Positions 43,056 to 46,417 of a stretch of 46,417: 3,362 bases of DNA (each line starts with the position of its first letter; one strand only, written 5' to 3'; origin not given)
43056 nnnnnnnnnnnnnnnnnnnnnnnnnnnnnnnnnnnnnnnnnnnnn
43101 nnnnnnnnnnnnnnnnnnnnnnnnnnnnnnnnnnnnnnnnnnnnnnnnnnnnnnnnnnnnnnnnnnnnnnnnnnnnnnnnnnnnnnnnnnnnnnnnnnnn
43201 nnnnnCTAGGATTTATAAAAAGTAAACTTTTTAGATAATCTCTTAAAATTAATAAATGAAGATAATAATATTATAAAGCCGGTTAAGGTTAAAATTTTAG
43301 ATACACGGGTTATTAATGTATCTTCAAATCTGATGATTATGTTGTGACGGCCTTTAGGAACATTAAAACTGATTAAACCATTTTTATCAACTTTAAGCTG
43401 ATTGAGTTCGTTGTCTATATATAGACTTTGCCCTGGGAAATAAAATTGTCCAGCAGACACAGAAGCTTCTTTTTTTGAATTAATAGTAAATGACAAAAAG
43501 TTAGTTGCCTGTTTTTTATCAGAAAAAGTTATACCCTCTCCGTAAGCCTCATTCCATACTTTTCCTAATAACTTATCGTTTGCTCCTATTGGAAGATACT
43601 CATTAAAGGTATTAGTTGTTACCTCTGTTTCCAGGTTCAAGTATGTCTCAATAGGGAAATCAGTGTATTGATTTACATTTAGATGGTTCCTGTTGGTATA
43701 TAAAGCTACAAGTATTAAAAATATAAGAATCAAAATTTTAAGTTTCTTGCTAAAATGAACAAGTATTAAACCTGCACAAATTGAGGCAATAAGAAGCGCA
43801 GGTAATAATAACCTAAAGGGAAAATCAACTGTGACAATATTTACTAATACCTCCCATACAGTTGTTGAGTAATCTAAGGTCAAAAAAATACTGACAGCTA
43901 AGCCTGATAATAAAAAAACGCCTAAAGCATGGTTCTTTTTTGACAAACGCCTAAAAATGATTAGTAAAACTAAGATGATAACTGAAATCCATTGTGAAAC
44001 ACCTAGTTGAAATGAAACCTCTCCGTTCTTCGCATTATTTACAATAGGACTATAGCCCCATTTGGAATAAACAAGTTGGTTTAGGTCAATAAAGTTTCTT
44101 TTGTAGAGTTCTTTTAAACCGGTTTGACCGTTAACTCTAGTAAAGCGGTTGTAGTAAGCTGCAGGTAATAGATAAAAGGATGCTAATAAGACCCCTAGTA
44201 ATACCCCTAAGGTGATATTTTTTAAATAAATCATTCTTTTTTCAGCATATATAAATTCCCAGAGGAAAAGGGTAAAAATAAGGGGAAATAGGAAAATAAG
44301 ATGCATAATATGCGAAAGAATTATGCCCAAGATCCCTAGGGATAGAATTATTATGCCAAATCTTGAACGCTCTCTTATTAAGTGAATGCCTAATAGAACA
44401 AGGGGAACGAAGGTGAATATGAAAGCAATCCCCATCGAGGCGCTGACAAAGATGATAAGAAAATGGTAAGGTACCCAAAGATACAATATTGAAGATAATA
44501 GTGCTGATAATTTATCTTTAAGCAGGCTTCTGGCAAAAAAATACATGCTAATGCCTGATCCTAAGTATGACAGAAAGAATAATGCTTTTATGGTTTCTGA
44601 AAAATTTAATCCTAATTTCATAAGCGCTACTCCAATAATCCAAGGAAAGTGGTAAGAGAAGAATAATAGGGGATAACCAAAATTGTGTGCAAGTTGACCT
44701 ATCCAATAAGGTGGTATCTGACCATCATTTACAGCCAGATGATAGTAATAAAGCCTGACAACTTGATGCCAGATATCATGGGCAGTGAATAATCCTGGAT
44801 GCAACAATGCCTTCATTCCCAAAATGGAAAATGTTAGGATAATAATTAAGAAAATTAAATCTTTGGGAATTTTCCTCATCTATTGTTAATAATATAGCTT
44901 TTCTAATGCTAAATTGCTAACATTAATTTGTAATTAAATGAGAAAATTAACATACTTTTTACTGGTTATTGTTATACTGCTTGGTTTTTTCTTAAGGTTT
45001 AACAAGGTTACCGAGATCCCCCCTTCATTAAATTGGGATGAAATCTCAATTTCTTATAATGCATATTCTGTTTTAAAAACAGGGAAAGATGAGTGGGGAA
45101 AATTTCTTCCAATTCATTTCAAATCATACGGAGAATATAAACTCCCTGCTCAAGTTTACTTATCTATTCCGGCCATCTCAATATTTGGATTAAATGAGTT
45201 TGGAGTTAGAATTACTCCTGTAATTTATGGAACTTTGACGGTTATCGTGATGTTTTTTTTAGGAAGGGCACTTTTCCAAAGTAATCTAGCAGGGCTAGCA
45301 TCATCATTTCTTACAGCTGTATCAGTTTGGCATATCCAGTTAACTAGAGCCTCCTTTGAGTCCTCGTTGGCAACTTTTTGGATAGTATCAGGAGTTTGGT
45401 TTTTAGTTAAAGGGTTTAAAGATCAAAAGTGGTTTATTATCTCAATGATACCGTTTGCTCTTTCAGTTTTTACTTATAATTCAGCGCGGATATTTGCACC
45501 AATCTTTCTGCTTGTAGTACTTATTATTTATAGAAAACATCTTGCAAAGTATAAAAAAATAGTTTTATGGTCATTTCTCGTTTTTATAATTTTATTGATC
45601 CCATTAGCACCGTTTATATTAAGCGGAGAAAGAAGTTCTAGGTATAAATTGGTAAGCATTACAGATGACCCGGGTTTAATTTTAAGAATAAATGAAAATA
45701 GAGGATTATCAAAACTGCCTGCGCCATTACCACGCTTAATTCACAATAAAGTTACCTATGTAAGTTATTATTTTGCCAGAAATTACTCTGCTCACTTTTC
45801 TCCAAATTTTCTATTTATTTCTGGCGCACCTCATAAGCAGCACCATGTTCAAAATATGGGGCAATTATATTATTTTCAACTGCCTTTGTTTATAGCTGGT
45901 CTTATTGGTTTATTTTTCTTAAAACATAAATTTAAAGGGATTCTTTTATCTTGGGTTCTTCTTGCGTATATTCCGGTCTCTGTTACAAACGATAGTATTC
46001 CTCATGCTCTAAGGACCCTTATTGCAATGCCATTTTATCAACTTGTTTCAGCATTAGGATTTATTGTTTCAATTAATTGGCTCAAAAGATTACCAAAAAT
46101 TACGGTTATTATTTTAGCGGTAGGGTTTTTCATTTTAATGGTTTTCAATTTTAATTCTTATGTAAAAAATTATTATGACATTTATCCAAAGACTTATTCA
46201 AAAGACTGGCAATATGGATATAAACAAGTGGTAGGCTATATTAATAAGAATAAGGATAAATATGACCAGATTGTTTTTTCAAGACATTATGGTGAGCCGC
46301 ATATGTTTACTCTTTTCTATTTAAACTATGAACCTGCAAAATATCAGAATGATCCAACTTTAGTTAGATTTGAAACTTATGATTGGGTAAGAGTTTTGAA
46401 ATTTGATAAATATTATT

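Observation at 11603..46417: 35-kb locus with about 16 GT-C enzymes: an ER-like lipid-donor glycan assembly line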

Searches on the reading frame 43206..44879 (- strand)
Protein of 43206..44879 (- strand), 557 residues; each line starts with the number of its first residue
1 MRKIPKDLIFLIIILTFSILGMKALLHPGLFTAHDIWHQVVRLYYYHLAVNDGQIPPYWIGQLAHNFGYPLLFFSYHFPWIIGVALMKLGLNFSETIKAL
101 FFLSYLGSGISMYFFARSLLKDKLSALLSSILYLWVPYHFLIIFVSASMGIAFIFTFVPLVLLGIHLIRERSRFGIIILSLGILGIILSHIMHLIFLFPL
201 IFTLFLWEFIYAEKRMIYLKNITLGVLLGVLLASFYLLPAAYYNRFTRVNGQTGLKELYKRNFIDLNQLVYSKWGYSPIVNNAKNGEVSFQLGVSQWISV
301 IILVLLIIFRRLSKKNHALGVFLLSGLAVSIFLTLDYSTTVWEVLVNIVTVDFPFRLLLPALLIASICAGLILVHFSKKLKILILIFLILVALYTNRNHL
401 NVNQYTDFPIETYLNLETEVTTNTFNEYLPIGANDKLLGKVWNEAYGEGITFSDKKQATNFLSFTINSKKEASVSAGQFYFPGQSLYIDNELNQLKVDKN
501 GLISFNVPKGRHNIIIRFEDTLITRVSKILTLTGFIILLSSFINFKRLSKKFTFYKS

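Call 5: search_protein_families(library=pfam, proteins=[window:43206-44879:-], max_evalue=0.01)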
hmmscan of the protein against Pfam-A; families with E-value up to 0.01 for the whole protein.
window:43206-44879:- (557 aa): 2 families
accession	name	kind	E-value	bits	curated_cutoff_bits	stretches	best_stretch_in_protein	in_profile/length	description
PF10131.15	PTPS_related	-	1.6e-05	24.1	26.4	1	76-391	3-302/621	6-pyruvoyl-tetrahydropterin synthase related domain; membrane protein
PF09586.16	YfhO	-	0.0011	17.8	28.5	0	59-406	64-391/835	Bacterial membrane protein YfhO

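Call 10: search_protein_families(library=ncbifam, proteins=[window:43206-44879:-], max_evalue=0.1)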
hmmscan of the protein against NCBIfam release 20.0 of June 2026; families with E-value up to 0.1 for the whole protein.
window:43206-44879:- (557 aa): 0 families

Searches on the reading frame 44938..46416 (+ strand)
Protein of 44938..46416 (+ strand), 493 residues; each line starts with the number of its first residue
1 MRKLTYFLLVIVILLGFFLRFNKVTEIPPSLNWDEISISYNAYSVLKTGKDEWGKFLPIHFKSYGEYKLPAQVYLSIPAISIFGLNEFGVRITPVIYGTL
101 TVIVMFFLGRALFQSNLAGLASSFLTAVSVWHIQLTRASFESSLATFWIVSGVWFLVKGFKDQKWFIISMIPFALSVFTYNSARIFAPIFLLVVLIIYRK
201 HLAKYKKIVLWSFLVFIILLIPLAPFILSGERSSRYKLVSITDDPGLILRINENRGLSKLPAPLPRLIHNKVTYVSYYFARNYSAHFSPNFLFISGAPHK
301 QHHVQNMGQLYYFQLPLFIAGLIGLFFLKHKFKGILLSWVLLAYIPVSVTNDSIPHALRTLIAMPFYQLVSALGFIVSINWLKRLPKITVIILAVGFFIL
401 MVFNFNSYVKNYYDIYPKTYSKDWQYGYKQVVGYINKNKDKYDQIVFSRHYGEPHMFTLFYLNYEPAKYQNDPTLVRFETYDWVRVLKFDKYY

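Call 5: search_protein_families(library=pfam, proteins=[window:44938-46416:+], max_evalue=0.01)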
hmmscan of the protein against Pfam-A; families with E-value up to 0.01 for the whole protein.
window:44938-46416:+ (493 aa): 2 families
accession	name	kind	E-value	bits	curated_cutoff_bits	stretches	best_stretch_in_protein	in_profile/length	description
PF13231.12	PMT_2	-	2.6e-10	41.2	26.1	1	80-222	14-156/160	Dolichyl-phosphate-mannose-protein mannosyltransferase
PF02366.24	PMT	-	1.2e-07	32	22.7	1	11-227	2-234/245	Dolichyl-phosphate-mannose-protein mannosyltransferase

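Call 61: find_related_loci(query=window:44938-46416:+, collection=metagenome_contigs, flank=10000)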
Query window:44938-46416:+ (493 aa) in metagenome_contigs; peptide patterns used: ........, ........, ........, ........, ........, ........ (x = any residue, [..] = any of these).
178 stretches matched a pattern; 101 encode a relative of the query (tblastn E <= 1e-3); the best 80 are kept; 79 distinct loci.
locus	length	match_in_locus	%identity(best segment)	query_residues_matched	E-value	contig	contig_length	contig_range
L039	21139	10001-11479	71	1-493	0e+0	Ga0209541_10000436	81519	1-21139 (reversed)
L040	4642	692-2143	73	10-493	0e+0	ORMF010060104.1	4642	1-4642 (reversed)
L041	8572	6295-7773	70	1-493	0e+0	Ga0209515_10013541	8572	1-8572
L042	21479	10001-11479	71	1-493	0e+0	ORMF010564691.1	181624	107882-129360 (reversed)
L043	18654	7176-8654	72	1-493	0e+0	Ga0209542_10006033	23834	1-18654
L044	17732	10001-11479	72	1-493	0e+0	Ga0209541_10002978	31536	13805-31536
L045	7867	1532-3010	68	1-493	0e+0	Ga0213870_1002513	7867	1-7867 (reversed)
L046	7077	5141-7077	72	8-493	0e+0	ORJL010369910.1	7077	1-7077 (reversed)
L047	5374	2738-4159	71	20-493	0e+0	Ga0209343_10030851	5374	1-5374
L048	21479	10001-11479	69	1-493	0e+0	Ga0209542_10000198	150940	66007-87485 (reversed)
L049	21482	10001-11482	68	1-493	0e+0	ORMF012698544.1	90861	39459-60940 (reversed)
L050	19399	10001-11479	68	1-493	0e+0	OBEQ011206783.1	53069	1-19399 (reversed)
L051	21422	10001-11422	69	20-493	0e+0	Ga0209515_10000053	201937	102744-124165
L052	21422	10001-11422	72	20-493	0e+0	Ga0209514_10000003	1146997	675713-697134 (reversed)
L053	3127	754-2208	69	1-493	0e+0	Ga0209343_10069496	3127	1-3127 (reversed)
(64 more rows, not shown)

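Call 66: search_protein_families(library=pfam, proteins=[L052:2791-3924:+, L052:14751-15542:+, L052:15530-16615:+, L052:16605-17786:+, L052:17714-19081:+, L052:19023-19847:+, L052:19841-20974:+, L042:1839-3131:-, L042:3112-3624:-, L042:7609-8298:+], max_evalue=0.01)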
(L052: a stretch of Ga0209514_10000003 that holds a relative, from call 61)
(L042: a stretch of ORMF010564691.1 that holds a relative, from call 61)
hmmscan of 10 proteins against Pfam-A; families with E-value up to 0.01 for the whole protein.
L052:2791-3924:+ (378 aa): 4 families
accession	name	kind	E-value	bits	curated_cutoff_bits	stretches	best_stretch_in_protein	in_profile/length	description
PF06728.19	PIG-U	-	4.1e-06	26.6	24.5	1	60-218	54-194/378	GPI transamidase subunit PIG-U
PF05007.19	Mannosyl_trans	-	5.4e-05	23.7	23.4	1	131-180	5-54/259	Mannosyltransferase (PIG-M)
PF13231.12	PMT_2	-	0.00073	20.2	26.1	1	65-182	3-132/160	Dolichyl-phosphate-mannose-protein mannosyltransferase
PF09594.16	GT87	-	0.0043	17.3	25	1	62-204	1-146/237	Glycosyltransferase family 87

L052:14751-15542:+ (264 aa): 2 families
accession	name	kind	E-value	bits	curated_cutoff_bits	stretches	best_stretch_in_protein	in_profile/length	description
PF00535.33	Glycos_transf_2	-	1.1e-22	81.1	23.3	1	12-117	1-115/168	Glycosyl transferase family 2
PF13704.12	Glyco_tranf_2_4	-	1.3e-06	29.3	27.5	1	19-96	2-86/98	Glycosyl transferase family 2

L052:15530-16615:+ (362 aa): 5 families
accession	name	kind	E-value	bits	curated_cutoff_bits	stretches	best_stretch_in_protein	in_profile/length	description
PF00534.26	Glycos_transf_1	-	2.1e-24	86.4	26.4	1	167-302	13-134/172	Glycosyl transferases group 1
PF13692.12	Glyco_trans_1_4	-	3.7e-20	73.1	27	1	172-315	4-133/142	Glycosyl transferases group 1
PF13439.12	Glyco_transf_4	-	9.5e-07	29.4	28.5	1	54-144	72-164/170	Glycosyltransferase Family 4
PF20706.3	GT4-conflict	-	2.8e-05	23.7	26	1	181-292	211-313/385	Family 4 Glycosyltransferase in conflict systems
PF13524.12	Glyco_trans_1_2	-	0.009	16.4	25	0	240-324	27-114/144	Glycosyl transferase-like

L052:16605-17786:+ (394 aa): 1 family
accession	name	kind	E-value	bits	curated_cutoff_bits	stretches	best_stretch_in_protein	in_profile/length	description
PF04188.19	Mannosyl_trans2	-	2e-15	57.5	22.4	1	49-242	53-240/443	Mannosyltransferase (PIG-V)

L052:17714-19081:+ (456 aa): 2 families
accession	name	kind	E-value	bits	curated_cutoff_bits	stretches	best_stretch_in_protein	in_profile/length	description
PF01943.22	Polysacc_synt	-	6.6e-16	59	28.2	1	42-305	6-273/274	Polysaccharide biosynthesis protein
PF13440.11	Polysacc_synt_3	-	3.2e-15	56.6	23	1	60-353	1-291/293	Polysaccharide biosynthesis protein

L052:19023-19847:+ (275 aa): 2 families
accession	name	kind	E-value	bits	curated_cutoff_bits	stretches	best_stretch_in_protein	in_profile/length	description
PF00535.33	Glycos_transf_2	-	3.1e-21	76.5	23.3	1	14-181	1-167/168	Glycosyl transferase family 2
PF13641.12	Glyco_tranf_2_3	-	0.0015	19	27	1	13-182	3-175/230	Glycosyltransferase like family 2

L052:19841-20974:+ (378 aa): 7 families
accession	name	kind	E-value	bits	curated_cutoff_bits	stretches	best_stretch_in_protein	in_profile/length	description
PF00534.26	Glycos_transf_1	-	7.5e-39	133.5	26.4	1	188-355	7-172/172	Glycosyl transferases group 1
PF13692.12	Glyco_trans_1_4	-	4.9e-29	101.9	27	1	197-341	2-142/142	Glycosyl transferases group 1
PF13439.12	Glyco_transf_4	-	2.3e-13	51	28.5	1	20-186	2-169/170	Glycosyltransferase Family 4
PF20706.3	GT4-conflict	-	2.2e-11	43.8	26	1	191-317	192-323/385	Family 4 Glycosyltransferase in conflict systems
PF13579.12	Glyco_trans_4_4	-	2.4e-06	28.4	29.7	1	20-182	1-158/158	Glycosyl transferase 4-like domain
PF13524.12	Glyco_trans_1_2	-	0.0001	22.7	25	1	220-354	5-127/144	Glycosyl transferase-like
PF22772.2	WsaF_C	-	0.0054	17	27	0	213-335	21-132/133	WsaF, C-terminal domain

L042:1839-3131:- (431 aa): 0 families

L042:3112-3624:- (171 aa): 1 family
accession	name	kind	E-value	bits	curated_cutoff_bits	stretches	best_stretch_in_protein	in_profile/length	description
PF18915.5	DUF5667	-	4.6e-08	33.8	27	1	53-149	2-95/99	Domain of unknown function (DUF5667)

L042:7609-8298:+ (230 aa): 0 families
